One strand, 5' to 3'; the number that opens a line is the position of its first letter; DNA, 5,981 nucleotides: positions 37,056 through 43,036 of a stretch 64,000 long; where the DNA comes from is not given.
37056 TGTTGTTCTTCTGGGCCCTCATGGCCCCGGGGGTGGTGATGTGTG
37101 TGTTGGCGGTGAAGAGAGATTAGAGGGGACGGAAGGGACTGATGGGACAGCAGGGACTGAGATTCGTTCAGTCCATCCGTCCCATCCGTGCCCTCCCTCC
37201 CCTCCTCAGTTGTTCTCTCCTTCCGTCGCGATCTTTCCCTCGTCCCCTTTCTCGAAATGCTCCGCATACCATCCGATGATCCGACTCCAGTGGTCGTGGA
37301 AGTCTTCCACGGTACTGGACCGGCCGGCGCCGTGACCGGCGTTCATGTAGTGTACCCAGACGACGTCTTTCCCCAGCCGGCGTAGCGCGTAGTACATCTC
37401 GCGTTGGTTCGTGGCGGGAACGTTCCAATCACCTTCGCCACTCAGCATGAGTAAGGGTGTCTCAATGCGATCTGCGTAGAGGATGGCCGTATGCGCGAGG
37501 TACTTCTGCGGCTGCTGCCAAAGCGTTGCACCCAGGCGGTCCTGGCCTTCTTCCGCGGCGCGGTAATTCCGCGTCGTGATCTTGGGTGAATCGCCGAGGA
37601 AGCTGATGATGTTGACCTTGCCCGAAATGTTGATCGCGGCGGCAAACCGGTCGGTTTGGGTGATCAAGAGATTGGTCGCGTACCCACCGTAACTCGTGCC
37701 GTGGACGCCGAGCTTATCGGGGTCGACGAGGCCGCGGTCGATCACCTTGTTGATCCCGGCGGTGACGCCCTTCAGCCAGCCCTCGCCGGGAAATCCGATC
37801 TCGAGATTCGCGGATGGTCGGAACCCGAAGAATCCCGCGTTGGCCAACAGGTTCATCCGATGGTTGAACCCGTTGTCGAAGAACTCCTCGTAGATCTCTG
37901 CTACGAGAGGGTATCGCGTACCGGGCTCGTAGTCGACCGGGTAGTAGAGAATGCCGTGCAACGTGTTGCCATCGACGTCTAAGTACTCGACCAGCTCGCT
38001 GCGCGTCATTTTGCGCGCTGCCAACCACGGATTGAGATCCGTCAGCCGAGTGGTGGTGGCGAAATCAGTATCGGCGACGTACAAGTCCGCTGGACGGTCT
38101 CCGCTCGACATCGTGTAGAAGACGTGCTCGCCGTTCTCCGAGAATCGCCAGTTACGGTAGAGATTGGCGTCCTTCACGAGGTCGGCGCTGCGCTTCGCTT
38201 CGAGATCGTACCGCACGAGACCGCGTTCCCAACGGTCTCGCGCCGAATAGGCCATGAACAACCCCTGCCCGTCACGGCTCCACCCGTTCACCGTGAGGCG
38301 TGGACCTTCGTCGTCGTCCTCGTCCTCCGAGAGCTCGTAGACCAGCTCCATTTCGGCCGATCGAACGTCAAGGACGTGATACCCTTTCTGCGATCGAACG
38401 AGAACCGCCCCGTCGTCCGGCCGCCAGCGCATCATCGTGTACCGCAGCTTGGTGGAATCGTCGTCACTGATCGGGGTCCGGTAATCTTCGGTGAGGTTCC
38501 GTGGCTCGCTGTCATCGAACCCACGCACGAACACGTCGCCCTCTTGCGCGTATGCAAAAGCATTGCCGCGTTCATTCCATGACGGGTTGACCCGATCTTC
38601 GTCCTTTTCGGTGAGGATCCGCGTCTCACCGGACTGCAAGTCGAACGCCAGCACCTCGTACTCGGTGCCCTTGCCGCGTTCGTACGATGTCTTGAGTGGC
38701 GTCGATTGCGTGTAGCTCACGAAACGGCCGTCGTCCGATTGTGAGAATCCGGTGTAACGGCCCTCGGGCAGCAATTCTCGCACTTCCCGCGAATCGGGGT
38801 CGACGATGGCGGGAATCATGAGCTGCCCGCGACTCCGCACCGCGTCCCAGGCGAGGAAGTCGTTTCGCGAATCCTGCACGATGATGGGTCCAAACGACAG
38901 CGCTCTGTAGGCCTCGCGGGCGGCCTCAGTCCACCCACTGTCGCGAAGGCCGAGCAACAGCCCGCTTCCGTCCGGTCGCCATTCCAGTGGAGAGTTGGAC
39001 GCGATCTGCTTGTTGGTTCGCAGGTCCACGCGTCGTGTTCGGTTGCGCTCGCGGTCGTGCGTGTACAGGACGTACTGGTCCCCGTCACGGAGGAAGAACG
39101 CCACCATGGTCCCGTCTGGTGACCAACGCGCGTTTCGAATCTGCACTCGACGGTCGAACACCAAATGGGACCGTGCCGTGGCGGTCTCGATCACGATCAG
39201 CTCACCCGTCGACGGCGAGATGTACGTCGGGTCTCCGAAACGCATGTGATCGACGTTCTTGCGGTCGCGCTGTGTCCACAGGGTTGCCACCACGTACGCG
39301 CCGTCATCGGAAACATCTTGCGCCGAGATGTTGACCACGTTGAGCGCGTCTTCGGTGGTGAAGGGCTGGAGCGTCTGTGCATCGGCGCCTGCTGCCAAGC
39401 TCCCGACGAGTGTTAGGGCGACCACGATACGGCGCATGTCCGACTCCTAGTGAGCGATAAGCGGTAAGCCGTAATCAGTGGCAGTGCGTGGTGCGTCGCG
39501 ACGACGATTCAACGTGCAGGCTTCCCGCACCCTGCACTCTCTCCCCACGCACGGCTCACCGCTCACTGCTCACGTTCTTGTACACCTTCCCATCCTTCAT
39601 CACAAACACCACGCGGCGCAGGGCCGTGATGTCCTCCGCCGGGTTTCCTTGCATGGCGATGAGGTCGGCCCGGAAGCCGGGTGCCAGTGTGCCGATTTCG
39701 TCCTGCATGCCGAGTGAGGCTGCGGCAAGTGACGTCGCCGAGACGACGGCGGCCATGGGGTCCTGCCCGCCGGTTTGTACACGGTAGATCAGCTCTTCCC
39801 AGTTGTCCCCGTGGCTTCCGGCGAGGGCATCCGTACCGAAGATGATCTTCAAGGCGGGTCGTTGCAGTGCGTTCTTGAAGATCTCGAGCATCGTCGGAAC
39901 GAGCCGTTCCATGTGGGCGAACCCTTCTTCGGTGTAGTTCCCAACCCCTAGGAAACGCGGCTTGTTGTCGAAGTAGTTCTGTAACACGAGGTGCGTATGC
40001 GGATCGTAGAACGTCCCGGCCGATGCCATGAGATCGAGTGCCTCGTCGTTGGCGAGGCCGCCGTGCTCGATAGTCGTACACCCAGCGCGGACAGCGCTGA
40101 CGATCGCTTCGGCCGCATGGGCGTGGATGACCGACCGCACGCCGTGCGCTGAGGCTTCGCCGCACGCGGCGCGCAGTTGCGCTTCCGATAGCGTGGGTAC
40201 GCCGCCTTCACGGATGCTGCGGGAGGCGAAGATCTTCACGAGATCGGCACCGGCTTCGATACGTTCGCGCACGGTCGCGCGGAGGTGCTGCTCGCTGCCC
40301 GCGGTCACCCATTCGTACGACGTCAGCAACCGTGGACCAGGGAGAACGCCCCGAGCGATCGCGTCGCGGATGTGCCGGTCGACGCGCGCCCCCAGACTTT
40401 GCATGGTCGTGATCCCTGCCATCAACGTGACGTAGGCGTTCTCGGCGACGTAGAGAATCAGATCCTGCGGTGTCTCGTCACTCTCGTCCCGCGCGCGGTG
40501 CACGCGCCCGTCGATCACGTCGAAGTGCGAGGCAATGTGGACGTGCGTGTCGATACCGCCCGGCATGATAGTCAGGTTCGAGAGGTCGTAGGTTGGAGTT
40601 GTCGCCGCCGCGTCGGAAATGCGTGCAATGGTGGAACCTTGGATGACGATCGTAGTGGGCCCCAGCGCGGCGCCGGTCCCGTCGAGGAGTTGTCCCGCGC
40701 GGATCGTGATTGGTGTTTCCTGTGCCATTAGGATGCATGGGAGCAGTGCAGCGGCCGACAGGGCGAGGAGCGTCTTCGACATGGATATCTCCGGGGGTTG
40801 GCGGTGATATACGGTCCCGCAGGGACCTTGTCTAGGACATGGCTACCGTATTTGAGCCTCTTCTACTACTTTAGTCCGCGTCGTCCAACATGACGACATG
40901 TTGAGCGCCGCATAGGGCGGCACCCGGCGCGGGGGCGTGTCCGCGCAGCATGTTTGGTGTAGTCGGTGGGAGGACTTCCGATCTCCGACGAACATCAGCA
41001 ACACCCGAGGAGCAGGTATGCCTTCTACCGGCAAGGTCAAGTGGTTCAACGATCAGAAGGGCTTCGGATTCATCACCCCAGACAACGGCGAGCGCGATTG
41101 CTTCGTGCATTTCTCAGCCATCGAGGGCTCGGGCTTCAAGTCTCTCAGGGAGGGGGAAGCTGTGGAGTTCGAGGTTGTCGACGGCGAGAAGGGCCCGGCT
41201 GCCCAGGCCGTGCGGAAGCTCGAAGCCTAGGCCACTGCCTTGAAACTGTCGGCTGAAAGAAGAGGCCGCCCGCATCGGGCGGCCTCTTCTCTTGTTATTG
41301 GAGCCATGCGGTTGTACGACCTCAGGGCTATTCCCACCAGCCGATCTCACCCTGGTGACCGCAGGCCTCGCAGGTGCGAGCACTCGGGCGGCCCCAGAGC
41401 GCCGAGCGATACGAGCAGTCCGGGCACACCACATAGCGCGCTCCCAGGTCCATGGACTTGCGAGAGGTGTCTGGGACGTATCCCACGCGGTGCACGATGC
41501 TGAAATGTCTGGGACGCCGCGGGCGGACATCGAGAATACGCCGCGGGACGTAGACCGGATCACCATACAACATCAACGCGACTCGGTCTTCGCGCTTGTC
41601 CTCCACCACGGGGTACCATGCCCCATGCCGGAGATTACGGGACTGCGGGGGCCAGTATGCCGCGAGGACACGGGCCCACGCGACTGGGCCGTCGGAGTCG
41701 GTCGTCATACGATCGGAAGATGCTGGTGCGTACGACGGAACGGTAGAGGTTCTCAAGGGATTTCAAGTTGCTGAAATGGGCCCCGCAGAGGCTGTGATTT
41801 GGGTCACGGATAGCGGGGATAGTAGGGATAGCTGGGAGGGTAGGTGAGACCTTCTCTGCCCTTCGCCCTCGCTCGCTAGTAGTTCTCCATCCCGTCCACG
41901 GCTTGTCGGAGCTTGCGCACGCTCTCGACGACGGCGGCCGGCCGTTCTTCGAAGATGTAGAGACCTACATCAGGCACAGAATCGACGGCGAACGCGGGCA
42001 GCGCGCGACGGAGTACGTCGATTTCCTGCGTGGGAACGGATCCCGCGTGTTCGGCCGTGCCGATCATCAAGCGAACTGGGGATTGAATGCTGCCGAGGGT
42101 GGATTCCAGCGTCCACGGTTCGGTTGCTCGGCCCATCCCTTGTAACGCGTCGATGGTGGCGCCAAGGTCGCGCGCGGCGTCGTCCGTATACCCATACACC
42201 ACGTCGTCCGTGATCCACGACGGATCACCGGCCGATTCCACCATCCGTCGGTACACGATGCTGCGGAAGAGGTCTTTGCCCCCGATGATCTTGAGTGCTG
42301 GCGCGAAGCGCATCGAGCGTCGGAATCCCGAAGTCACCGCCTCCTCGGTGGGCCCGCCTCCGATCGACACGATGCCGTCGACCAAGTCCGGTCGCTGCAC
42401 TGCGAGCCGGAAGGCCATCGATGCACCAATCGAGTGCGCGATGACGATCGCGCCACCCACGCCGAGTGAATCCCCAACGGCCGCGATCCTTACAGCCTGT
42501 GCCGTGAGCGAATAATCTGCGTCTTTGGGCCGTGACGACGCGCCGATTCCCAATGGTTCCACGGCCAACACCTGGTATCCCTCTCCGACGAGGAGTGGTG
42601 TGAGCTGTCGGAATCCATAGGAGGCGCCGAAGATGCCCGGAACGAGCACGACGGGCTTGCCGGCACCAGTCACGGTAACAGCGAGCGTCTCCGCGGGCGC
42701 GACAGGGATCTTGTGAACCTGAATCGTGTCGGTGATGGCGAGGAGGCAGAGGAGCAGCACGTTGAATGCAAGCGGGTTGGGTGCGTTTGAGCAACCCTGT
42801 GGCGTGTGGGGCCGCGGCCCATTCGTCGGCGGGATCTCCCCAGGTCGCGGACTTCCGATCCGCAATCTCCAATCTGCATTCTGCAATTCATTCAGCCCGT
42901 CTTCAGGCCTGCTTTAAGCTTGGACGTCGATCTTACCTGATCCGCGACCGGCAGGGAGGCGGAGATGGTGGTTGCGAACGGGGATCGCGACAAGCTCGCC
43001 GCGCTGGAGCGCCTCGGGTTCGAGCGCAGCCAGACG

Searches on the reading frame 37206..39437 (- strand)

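Call 13: search_protein_families(library=pfam, proteins=[window:37206-39437:-], max_evalue=0.001)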
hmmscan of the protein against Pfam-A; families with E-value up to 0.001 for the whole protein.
window:37206-39437:- (743 aa): 5 families
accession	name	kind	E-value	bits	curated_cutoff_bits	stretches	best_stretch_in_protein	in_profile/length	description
PF00326.27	Peptidase_S9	-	5.5e-24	85.3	22.6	1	558-729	48-211/213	Prolyl oligopeptidase family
PF00930.27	DPPIV_N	-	7.2e-08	32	22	0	258-319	21-82/354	Dipeptidyl peptidase IV (DPP IV) N-terminal region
PF08840.17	BAAT_C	-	5.7e-06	27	20.9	1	565-702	13-158/210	BAAT / Acyl-CoA thioester hydrolase C terminal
PF01738.24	DLH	-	4e-05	23.7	21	1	558-726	81-215/217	Dienelactone hydrolase family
PF02129.25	Peptidase_S15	-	0.00082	19.6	23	0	642-695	204-255/262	X-Pro dipeptidyl-peptidase (S15 family)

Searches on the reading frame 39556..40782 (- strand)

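Call 13: search_protein_families(library=pfam, proteins=[window:39556-40782:-], max_evalue=0.001)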
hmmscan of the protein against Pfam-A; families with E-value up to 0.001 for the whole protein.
window:39556-40782:- (408 aa): 2 families
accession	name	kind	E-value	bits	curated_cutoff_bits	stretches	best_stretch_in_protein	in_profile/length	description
PF01979.26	Amidohydro_1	-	2.2e-38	132.8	25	1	71-400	1-344/345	Amidohydrolase family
PF07969.17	Amidohydro_3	-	2.6e-13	50.7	29.7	2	187-400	249-470/472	Amidohydrolase family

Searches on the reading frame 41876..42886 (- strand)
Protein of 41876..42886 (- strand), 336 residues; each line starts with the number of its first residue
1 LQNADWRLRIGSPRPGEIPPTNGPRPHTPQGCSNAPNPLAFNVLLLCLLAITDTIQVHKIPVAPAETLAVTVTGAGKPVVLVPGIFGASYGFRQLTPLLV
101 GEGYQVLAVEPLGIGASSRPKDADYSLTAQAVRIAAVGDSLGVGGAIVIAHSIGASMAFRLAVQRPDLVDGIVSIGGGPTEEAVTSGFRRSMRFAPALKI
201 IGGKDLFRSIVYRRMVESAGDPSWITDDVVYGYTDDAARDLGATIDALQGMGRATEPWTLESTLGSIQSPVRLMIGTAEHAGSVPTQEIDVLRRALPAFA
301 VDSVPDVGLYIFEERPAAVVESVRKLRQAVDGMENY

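Call 13: search_protein_families(library=pfam, proteins=[window:41876-42886:-], max_evalue=0.001)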
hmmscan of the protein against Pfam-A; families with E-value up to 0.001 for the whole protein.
window:41876-42886:- (336 aa): 3 families
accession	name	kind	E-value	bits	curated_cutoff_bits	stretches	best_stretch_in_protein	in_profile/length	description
PF00561.26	Abhydrolase_1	-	1.2e-19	71.4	25.8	1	77-180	1-104/245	alpha/beta hydrolase fold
PF12697.13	Abhydrolase_6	-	5.3e-15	57.1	26.3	1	79-321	1-216/217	Alpha/beta hydrolase family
PF12146.15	Hydrolase_4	-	2.5e-08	34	27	1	79-283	7-206/239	Serine aminopeptidase, S33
